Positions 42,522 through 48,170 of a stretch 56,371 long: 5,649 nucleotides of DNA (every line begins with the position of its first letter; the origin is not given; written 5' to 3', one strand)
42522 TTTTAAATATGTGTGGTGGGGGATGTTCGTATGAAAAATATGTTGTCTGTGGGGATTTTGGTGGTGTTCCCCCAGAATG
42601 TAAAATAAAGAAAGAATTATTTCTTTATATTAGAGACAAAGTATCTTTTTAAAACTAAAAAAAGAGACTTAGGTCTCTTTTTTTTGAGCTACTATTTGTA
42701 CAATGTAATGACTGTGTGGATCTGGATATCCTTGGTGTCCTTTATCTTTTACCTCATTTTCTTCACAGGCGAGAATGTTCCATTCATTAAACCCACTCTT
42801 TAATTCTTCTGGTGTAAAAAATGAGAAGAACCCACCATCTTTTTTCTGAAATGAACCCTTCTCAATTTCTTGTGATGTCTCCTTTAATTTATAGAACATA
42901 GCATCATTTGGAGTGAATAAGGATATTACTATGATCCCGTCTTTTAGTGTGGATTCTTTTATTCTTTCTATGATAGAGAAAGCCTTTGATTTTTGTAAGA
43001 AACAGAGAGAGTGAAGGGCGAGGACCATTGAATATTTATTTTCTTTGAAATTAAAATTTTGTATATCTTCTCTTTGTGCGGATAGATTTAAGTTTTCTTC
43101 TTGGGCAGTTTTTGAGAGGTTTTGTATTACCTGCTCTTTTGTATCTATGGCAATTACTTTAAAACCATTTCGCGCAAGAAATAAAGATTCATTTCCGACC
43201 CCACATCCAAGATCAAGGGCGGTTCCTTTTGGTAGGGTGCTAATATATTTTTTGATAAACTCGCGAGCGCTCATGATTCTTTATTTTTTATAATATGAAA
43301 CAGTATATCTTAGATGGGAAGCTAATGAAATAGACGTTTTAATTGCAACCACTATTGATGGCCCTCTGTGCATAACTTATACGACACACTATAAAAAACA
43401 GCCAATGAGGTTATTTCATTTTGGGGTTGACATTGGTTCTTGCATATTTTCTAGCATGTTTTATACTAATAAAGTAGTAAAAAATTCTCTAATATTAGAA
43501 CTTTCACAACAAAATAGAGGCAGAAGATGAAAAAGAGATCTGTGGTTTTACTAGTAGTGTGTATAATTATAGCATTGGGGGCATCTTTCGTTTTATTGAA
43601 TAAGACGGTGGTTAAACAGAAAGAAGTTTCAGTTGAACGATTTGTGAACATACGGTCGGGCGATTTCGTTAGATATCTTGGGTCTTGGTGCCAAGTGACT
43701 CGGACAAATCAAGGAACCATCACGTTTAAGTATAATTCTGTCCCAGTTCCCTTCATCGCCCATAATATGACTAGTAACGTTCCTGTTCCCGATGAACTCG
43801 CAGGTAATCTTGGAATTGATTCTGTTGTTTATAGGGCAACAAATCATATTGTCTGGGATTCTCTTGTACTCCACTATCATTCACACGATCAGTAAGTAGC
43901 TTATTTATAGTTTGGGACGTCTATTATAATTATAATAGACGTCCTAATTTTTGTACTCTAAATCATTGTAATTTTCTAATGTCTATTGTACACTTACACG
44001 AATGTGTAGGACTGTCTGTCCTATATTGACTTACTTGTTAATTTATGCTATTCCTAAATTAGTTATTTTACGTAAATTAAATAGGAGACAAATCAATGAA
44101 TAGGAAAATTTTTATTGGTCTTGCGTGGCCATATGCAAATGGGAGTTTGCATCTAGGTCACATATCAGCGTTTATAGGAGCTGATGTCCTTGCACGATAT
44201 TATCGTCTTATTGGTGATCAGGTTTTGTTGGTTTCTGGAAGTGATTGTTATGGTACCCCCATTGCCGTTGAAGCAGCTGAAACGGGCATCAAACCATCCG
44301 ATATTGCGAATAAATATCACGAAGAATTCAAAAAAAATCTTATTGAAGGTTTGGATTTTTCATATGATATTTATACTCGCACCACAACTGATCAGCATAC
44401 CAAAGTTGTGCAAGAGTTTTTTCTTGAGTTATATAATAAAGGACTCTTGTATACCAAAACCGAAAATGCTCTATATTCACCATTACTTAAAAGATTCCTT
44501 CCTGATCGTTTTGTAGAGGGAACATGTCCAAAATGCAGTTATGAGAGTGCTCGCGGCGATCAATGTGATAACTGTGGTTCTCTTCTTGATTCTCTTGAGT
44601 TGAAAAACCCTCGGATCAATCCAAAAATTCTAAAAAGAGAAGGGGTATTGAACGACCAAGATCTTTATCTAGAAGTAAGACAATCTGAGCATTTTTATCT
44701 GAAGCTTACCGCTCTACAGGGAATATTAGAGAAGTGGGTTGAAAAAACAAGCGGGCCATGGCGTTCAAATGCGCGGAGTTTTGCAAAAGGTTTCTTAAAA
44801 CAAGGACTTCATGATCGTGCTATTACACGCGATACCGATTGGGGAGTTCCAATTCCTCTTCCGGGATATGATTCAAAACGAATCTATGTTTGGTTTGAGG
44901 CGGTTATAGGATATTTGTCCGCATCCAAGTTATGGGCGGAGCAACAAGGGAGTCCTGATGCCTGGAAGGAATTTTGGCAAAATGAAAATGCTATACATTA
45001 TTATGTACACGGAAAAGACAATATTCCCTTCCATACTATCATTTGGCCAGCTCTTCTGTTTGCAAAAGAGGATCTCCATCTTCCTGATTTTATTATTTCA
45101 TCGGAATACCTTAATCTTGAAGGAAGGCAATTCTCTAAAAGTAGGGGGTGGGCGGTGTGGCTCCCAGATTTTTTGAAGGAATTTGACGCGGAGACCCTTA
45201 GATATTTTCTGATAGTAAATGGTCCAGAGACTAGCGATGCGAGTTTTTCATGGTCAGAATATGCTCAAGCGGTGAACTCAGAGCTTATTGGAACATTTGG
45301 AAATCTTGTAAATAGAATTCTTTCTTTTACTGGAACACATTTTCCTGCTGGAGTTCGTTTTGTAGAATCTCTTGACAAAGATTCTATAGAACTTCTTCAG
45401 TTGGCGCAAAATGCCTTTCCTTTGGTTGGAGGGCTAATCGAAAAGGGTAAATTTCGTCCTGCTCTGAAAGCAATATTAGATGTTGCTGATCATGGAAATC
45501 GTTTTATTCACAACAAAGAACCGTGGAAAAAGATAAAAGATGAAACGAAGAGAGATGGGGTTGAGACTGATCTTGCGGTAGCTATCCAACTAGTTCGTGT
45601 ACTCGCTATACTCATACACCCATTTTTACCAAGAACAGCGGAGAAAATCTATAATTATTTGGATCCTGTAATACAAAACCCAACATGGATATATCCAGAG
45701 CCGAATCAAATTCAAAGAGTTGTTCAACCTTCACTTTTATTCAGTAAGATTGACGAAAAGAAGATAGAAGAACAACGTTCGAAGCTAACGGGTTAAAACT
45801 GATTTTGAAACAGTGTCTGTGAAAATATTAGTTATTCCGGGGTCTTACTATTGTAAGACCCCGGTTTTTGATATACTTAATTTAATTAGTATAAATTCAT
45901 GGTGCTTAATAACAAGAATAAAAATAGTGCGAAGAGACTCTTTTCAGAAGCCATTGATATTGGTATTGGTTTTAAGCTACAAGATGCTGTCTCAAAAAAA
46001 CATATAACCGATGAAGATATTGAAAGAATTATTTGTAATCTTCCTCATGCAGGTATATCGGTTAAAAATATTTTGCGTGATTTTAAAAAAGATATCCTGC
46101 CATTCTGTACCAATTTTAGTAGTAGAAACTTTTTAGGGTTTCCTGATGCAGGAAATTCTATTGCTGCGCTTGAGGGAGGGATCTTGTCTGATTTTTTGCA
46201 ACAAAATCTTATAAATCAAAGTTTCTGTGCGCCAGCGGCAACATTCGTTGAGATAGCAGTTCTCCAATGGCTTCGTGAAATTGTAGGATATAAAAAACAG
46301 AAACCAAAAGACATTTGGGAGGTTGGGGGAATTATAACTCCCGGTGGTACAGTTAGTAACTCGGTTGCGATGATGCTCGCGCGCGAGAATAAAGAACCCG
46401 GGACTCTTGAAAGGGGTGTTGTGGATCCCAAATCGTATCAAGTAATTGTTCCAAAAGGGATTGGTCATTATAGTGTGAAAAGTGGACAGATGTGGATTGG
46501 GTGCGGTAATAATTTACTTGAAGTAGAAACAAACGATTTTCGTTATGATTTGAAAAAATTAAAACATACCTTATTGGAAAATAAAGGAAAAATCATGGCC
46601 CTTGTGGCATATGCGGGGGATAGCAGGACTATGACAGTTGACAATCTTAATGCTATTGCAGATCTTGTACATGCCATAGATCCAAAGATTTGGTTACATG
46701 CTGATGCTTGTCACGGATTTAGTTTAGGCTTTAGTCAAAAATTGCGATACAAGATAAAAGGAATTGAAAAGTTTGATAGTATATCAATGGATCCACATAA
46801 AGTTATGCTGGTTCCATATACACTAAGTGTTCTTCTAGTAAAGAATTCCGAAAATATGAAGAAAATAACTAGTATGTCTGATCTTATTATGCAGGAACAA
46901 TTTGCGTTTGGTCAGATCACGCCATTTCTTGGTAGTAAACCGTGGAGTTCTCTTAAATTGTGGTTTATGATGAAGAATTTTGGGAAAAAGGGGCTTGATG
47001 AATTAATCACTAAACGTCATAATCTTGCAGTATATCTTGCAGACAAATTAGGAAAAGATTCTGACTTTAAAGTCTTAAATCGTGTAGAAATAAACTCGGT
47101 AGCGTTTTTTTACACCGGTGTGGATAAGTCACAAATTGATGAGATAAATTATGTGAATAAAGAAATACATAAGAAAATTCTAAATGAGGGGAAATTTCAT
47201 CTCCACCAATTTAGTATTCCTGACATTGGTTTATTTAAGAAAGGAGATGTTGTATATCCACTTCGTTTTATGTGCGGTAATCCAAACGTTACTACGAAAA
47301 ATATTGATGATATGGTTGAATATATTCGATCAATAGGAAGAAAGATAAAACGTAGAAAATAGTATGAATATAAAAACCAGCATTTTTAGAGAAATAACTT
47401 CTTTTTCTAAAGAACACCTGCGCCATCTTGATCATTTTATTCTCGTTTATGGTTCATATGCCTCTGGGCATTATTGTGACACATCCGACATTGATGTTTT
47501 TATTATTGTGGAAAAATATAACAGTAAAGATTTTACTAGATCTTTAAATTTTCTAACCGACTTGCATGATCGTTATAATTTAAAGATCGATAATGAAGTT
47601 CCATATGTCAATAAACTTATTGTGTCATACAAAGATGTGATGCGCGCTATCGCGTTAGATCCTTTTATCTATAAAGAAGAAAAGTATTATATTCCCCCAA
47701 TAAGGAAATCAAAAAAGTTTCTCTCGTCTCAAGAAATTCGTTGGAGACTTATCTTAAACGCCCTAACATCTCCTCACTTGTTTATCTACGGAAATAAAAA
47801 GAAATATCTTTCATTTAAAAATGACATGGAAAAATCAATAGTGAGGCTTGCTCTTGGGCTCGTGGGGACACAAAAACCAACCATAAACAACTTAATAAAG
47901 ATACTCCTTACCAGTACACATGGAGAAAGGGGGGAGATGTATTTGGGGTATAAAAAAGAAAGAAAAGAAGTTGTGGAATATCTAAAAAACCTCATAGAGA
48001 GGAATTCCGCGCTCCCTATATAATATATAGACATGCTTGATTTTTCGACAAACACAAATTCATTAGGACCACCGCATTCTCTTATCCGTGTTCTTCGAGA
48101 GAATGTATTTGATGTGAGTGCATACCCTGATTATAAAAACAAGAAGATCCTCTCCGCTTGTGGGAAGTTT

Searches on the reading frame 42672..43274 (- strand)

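Call 87: search_protein_families(library=pfam, proteins=[window:42672-43274:-], max_evalue=0.0001)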
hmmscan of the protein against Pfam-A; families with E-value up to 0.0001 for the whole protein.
window:42672-43274:- (201 aa): 9 families
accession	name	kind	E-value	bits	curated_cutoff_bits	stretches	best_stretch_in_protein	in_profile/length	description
PF03848.20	TehB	-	5.3e-21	75.4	20.4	1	11-117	26-132/193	Tellurite resistance protein TehB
PF13649.12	Methyltransf_25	-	9.3e-15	55.5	27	1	20-109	2-93/97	Methyltransferase domain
PF13847.12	Methyltransf_31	-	2.7e-13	50.3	27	1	18-140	6-130/145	Methyltransferase domain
PF13489.12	Methyltransf_23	-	1.6e-12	47.9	27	1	14-162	21-154/164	Methyltransferase domain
PF08241.18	Methyltransf_11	-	1.8e-12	48.2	21.2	1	20-105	1-86/95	Methyltransferase domain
PF08242.18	Methyltransf_12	-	6e-08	33.8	30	1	20-113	1-96/98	Methyltransferase domain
PF13679.12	Methyltransf_32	-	2.4e-06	28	27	1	6-89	12-110/143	Methyltransferase domain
PF05891.18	Methyltransf_PK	-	5.7e-05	23.2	27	1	14-118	54-160/218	AdoMet dependent proline di-methyltransferase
PF05175.20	MTS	-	8.3e-05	22.7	23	0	11-85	27-103/170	Methyltransferase small domain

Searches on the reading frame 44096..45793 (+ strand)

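Call 87: search_protein_families(library=pfam, proteins=[window:44096-45793:+], max_evalue=0.0001)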
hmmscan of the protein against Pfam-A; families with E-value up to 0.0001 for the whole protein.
window:44096-45793:+ (566 aa): 4 families
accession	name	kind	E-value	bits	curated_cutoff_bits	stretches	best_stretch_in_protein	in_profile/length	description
PF09334.17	tRNA-synt_1g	-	2.3e-138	461.7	20.1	1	6-408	2-390/391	tRNA synthetases class I (M)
PF00133.28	tRNA-synt_1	-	3e-19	69.5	22.7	1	10-255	30-245/414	tRNA synthetases class I (I, L, M and V)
PF19303.5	Anticodon_3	-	1.7e-11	44.7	23.5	1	448-566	29-149/152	Anticodon binding domain of methionyl tRNA ligase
PF01406.26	tRNA-synt_1e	-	3.7e-11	43.4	27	0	15-126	20-129/301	tRNA synthetases class I (C) catalytic domain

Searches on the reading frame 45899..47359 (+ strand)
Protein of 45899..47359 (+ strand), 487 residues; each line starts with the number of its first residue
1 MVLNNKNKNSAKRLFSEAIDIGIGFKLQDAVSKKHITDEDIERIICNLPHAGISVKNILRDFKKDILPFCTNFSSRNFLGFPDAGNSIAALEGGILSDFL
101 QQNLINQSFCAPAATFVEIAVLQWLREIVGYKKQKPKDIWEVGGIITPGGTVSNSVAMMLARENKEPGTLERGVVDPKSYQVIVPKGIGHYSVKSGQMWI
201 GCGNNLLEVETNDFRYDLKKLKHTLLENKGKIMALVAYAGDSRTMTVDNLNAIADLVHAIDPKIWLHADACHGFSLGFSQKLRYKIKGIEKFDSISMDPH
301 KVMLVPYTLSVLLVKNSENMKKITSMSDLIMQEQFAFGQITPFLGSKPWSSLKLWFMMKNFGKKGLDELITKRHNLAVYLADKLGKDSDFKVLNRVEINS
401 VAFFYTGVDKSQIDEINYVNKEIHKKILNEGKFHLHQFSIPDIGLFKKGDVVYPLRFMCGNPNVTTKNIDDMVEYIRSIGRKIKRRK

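Call 88: search_protein_families(library=pfam, proteins=[window:45899-47359:+], max_evalue=0.0001)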
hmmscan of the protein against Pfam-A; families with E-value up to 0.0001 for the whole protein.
window:45899-47359:+ (487 aa): 1 family
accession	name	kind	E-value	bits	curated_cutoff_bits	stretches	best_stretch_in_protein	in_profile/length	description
PF00282.25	Pyridoxal_deC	-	1.4e-48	166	27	1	49-405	13-374/375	Pyridoxal-dependent decarboxylase conserved domain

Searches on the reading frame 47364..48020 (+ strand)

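Call 88: search_protein_families(library=pfam, proteins=[window:47364-48020:+], max_evalue=0.0001)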
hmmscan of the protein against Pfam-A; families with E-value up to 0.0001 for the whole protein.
window:47364-48020:+ (219 aa): 2 families
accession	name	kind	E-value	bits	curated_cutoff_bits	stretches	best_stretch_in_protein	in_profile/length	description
PF18765.7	Polbeta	-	4.6e-09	36.8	26.9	1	25-76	15-65/93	Polymerase beta, Nucleotidyltransferase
PF01909.29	NTP_transf_2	-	5.1e-07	30.4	21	1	23-79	14-58/93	Nucleotidyltransferase domain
